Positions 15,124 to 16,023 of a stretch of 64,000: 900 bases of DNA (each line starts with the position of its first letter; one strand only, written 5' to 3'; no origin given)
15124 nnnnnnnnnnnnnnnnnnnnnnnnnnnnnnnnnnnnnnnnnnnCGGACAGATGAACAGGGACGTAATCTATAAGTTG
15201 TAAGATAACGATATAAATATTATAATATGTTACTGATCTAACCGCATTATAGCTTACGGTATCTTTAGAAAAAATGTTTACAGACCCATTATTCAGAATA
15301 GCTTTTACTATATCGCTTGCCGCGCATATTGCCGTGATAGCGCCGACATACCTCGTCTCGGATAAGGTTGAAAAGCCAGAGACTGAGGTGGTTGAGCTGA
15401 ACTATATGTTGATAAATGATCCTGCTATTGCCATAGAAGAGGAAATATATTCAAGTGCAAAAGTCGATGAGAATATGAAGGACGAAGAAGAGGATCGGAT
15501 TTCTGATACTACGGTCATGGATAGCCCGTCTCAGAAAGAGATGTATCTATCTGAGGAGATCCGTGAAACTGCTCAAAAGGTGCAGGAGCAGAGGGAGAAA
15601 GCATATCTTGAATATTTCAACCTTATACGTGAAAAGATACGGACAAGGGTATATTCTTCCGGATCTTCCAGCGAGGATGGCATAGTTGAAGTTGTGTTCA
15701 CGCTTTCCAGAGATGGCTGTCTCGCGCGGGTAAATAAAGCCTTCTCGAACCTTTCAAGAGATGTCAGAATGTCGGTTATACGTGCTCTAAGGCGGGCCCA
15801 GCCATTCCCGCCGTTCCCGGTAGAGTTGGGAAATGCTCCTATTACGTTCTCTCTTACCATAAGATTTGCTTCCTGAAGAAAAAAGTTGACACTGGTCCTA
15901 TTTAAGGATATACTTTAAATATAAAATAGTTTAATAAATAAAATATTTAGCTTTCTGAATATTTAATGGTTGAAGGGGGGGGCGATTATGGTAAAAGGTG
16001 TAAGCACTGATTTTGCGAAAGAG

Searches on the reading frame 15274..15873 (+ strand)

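Call 9: search_protein_families(library=pfam, proteins=[window:15274-15873:+], max_evalue=0.01)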
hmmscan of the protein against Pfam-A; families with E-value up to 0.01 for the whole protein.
window:15274-15873:+ (200 aa): 2 families
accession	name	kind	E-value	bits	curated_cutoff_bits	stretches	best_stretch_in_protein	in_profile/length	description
PF13103.11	TonB_2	-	5.9e-08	33.2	22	1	113-195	3-84/85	TonB C terminal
PF03544.19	TonB_C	-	0.0075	17.1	24.6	0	134-198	14-77/79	Gram-negative bacterial TonB protein C-terminal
